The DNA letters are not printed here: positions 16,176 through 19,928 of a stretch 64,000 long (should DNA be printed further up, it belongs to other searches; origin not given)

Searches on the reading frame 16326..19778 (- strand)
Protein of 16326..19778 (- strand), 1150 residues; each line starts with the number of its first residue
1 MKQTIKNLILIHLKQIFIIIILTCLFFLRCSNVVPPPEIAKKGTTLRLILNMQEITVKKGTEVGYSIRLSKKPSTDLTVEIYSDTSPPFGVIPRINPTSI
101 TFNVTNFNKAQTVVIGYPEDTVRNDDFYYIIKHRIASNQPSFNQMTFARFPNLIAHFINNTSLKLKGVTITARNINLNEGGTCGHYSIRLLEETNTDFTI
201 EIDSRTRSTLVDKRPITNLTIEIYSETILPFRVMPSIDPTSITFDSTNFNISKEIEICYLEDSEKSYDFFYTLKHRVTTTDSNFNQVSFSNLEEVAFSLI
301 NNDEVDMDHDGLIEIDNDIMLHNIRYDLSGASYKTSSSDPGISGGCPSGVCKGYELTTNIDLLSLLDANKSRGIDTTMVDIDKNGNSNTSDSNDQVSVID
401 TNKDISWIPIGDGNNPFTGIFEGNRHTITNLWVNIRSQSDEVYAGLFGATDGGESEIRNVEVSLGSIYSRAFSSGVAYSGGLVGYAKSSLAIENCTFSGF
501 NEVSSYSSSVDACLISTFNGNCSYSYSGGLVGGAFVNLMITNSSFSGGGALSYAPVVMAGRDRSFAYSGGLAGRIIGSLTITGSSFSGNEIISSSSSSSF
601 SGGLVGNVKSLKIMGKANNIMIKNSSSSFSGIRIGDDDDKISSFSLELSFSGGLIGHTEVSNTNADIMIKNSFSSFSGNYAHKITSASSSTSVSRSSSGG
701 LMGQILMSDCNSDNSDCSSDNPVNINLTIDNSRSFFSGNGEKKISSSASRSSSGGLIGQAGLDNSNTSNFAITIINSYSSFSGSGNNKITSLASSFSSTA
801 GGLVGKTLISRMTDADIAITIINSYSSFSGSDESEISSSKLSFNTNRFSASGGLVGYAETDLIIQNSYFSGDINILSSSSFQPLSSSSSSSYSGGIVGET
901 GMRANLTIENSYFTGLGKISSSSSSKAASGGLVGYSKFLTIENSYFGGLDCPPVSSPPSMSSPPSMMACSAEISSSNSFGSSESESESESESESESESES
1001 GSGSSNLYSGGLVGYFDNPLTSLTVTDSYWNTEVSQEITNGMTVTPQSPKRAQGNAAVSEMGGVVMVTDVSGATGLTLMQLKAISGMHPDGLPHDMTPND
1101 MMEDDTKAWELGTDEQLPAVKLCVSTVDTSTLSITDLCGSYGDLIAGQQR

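Call 6: search_protein_families(library=pfam, proteins=[window:16326-19778:-], max_evalue=0.01)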
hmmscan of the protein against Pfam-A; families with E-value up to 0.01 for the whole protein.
window:16326-19778:- (1150 aa): 1 family
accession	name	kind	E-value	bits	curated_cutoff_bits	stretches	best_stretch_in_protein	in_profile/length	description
PF07581.17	Glug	-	1.3e-06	28.8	20.5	1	850-874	4-28/28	The GLUG motif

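Call 7: search_protein_families(library=ncbifam, proteins=[window:16326-19778:-], max_evalue=0.01)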
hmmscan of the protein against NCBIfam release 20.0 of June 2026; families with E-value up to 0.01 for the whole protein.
window:16326-19778:- (1150 aa): 0 families
